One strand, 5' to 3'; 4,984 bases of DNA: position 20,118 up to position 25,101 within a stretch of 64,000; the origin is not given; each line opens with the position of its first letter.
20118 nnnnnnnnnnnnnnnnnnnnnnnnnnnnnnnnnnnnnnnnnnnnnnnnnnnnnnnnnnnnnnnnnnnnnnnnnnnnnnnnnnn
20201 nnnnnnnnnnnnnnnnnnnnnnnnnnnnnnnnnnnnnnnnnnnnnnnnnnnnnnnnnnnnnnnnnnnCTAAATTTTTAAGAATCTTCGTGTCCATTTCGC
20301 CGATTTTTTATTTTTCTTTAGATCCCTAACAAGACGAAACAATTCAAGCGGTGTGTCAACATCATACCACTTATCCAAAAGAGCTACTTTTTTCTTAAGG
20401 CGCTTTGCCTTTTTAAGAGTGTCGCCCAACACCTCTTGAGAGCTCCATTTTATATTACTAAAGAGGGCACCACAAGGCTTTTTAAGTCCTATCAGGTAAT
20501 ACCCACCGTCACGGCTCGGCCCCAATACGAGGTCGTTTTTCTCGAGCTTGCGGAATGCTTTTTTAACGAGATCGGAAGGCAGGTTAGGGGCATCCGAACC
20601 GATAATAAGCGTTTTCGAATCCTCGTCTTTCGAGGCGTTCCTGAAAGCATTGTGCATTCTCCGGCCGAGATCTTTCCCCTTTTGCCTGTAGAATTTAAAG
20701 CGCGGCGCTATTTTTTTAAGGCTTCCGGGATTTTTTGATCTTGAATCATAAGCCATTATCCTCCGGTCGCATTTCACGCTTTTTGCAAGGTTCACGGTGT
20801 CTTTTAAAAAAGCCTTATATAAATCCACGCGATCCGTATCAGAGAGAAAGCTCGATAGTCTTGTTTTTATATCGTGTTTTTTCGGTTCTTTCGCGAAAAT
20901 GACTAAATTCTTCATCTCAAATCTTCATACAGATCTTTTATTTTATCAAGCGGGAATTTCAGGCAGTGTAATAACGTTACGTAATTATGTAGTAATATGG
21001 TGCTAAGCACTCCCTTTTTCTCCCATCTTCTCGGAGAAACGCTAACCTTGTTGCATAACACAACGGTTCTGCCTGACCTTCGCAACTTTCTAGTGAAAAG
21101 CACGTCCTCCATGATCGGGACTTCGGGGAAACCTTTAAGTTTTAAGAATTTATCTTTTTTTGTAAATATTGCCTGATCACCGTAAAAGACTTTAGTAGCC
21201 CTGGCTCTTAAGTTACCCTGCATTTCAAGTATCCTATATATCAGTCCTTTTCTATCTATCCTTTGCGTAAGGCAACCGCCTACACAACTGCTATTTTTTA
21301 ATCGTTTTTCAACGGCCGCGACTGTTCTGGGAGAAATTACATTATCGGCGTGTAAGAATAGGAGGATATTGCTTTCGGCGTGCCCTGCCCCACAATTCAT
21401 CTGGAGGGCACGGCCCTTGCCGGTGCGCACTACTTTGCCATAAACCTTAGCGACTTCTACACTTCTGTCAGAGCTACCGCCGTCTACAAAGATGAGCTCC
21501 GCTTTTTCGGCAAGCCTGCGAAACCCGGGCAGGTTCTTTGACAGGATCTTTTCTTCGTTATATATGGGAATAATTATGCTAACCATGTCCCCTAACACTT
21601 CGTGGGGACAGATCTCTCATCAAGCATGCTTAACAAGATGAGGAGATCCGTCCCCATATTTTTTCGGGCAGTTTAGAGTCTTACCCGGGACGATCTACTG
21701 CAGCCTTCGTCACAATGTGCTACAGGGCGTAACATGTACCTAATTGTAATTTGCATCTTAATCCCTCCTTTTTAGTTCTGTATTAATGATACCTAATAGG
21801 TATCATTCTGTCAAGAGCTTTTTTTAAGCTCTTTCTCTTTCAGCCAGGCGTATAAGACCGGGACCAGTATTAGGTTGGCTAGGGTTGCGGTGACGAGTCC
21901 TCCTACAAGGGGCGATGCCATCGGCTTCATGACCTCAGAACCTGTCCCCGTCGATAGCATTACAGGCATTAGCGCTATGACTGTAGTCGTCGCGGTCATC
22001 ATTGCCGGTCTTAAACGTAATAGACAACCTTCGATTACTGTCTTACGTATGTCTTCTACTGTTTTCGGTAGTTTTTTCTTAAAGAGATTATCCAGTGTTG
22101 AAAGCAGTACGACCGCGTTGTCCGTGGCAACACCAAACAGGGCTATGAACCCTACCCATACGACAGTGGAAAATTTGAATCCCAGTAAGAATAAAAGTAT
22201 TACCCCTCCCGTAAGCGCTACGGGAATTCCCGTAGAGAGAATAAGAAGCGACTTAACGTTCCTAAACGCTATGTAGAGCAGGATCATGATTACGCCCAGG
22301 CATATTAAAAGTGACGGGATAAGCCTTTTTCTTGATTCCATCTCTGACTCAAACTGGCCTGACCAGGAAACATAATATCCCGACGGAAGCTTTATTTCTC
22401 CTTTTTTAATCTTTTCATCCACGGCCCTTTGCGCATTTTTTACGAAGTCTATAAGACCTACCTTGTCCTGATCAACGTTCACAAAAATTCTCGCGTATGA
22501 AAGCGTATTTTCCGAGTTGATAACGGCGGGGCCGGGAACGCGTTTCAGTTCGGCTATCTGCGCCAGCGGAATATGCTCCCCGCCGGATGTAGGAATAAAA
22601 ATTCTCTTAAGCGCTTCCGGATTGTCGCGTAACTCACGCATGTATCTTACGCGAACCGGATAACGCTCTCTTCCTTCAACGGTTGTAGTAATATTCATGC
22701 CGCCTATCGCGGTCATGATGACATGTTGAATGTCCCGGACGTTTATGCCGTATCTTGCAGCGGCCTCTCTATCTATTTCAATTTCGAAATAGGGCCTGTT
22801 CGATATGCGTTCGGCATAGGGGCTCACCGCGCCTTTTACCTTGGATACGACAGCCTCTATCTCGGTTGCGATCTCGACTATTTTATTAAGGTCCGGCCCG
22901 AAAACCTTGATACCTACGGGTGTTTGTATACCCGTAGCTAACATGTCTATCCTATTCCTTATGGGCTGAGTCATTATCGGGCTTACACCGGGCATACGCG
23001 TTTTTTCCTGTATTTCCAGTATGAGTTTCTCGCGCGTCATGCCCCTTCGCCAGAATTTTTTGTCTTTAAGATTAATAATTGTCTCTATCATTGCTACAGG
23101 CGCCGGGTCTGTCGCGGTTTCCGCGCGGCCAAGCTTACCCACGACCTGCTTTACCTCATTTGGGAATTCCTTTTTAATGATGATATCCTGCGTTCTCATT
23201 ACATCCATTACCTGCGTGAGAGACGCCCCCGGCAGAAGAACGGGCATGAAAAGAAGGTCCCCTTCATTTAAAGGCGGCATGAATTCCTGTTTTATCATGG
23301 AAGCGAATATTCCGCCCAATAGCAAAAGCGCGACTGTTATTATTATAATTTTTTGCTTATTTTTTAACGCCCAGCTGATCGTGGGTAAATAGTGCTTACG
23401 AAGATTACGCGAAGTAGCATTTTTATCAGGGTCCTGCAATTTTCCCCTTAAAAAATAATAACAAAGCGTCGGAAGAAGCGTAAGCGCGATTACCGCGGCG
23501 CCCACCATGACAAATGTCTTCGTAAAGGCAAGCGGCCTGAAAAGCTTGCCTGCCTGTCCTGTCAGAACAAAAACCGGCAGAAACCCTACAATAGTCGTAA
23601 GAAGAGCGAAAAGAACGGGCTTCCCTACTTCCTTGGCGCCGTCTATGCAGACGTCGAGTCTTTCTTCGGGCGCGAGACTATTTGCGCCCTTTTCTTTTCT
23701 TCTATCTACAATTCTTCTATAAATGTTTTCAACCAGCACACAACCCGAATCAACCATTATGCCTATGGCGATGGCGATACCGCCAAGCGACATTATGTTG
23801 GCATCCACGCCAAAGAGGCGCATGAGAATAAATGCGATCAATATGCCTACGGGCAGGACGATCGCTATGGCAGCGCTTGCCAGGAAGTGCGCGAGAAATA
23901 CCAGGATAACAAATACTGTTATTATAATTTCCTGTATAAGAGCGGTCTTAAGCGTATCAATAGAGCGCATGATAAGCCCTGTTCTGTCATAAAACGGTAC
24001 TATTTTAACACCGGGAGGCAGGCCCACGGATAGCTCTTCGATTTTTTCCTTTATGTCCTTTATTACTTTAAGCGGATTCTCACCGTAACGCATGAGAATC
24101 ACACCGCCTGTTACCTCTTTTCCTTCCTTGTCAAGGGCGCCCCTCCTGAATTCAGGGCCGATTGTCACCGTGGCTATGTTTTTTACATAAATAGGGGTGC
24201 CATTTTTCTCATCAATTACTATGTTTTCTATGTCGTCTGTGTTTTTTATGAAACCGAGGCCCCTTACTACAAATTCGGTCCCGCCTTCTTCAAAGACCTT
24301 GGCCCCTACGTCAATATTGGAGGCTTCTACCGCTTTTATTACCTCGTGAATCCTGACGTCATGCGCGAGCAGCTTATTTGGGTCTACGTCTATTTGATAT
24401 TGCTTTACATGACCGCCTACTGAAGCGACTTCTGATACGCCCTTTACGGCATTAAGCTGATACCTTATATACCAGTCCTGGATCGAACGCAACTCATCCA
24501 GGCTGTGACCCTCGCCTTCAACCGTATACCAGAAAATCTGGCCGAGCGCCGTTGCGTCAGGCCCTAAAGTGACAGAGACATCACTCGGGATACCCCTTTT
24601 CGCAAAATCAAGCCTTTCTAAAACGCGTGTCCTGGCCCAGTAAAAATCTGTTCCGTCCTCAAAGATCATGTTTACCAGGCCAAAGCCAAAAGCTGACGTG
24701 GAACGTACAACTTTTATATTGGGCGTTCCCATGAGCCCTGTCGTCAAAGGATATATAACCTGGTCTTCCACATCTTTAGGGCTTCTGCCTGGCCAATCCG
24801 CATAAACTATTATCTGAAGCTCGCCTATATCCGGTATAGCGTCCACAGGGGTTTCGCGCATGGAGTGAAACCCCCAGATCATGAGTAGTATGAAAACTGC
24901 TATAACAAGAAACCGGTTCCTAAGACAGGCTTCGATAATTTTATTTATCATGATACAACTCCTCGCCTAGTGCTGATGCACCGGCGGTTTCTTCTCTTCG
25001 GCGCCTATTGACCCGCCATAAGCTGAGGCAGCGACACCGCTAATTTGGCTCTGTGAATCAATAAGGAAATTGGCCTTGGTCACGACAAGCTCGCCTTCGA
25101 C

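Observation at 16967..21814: Shared 23-bp palindromic operator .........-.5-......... overlapping the -10 of two promoters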

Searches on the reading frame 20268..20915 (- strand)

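Call 9: search_protein_families(library=pfam, proteins=[window:20268-20915:-])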
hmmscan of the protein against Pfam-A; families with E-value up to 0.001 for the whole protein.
window:20268-20915:- (215 aa): 2 families
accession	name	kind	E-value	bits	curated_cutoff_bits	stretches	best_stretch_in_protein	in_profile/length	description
PF09837.15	DUF2064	-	5.1e-33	113.9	25.8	1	44-159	6-120/120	Uncharacterized protein conserved in bacteria (DUF2064)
PF01983.22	CofC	-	9.1e-15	54.9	22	1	14-196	11-183/217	Guanylyl transferase CofC like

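Call 10: search_protein_families(library=ncbifam, proteins=[window:20268-20915:-])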
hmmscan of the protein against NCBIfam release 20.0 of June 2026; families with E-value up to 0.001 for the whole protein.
window:20268-20915:- (215 aa): 2 families
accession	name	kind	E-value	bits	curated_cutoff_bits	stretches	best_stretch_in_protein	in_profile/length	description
TIGR04282.1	glyco_like_cofC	hypoth_equivalog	3.4e-55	186.8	134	1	4-191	1-188/189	TIGR04282 family arsenosugar biosynthesis glycosyltransferase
TIGR03552.1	F420_cofC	equivalog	3.6e-17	62.7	105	1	14-197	10-189/196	2-phospho-L-lactate guanylyltransferase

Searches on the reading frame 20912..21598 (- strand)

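Call 9: search_protein_families(library=pfam, proteins=[window:20912-21598:-])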
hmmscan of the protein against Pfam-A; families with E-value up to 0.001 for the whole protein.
window:20912-21598:- (228 aa): 3 families
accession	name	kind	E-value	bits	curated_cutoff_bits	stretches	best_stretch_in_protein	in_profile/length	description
PF00535.33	Glycos_transf_2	-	3.3e-17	63.4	23.3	1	7-126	1-131/168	Glycosyl transferase family 2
PF10111.15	Glyco_tranf_2_2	-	1.3e-06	28.6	27.3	1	7-98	1-104/276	Glycosyltransferase like family 2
PF13641.12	Glyco_tranf_2_3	-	0.00037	21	27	0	6-113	3-126/230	Glycosyltransferase like family 2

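Call 10: search_protein_families(library=ncbifam, proteins=[window:20912-21598:-])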
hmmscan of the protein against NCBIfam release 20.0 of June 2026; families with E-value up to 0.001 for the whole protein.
window:20912-21598:- (228 aa): 8 families
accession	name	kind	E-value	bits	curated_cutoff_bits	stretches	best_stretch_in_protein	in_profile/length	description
TIGR04283.1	glyco_like_mftF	equivalog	5.6e-65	219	182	1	6-224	1-221/221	TIGR04283 family arsenosugar biosynthesis glycosyltransferase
TIGR03937.1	PgaC_IcaA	equivalog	2.1e-08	33.5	422.3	1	4-108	45-158/407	poly-beta-1,6-N-acetyl-D-glucosamine synthase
NF007482.0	PRK10073.1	equivalog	4.1e-08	32.6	423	1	5-91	7-101/334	glycosyltransferase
TIGR04182.1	glyco_TIGR04182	equivalog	8.2e-08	32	325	1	6-101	2-98/293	S-layer glycoprotein N-glycosyltransferase AglJ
NF007986.1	PRK10714.1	equivalog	4.6e-05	22.6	529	1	5-50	7-56/316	undecaprenyl-phosphate 4-deoxy-4-formamido-L-arabinose transferase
NF047683.1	TeichurnBiosyTuaG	equivalog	6e-05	22.8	400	1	4-76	6-79/252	teichuronic acid biosynthesis protein TuaG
NF010496.0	PRK13915.1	equivalog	0.00023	20.3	262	1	4-59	31-90/307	glucosyl-3-phosphoglycerate synthase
NF041875.1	EPS_EpsD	equivalog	0.00053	19.5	370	0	6-95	1-99/325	exopolysaccharide biosynthesis glycosyltransferase EpsD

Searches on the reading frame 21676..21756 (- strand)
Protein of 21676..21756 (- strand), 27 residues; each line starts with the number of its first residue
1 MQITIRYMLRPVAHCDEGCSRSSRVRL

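Call 41: search_protein_families(library=ncbifam, proteins=[window:21676-21756:-], max_evalue=0.01)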
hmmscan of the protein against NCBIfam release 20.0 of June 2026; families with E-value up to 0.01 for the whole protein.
seq(27 aa): 0 families

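Call 42: search_protein_families(library=pfam, proteins=[window:21676-21756:-], max_evalue=1)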
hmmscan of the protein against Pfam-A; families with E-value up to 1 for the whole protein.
seq(27 aa): 0 families

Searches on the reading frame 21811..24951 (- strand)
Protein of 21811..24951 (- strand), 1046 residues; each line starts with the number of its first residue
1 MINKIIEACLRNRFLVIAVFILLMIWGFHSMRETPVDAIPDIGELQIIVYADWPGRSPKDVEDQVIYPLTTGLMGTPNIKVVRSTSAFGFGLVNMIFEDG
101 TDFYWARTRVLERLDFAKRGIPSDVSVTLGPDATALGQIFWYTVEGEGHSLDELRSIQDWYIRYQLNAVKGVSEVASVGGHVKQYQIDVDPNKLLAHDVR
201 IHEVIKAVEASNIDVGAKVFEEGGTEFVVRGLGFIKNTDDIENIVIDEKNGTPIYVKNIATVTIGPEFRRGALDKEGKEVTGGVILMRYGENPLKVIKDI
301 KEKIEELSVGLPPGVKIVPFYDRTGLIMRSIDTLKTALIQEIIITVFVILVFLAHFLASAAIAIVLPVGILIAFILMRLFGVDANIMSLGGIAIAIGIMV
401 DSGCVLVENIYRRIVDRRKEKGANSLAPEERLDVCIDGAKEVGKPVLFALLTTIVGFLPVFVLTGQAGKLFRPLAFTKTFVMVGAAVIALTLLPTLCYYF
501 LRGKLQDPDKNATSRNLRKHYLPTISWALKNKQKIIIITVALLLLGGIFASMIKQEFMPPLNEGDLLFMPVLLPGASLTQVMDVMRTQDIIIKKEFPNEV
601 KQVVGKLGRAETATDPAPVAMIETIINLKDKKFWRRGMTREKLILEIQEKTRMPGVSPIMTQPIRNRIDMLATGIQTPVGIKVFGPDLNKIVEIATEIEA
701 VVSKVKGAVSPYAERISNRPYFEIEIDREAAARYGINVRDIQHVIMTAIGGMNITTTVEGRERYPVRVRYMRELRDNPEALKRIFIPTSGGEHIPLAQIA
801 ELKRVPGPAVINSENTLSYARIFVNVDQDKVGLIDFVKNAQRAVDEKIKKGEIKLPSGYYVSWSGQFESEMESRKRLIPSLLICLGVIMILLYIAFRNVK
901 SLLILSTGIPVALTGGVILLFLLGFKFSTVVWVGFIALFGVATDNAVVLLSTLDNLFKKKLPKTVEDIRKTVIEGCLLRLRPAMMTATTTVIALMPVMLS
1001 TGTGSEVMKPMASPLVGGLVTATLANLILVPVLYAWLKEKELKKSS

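Call 9: search_protein_families(library=pfam, proteins=[window:21811-24951:-])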
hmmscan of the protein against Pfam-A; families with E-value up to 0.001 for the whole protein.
window:21811-24951:- (1046 aa): 3 families
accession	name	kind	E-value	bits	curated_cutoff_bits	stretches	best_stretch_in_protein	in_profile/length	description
PF00873.25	ACR_tran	-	9.5e-230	765.6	28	1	6-1037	2-1020/1021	AcrB/AcrD/AcrF family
PF02355.23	SecD_SecF_C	-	1.2e-07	31.8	20.5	1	875-1039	31-188/189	Protein export membrane protein SecD/SecF, C-terminal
PF03176.21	MMPL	-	0.00018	21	20.5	1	881-1037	149-302/333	MMPL family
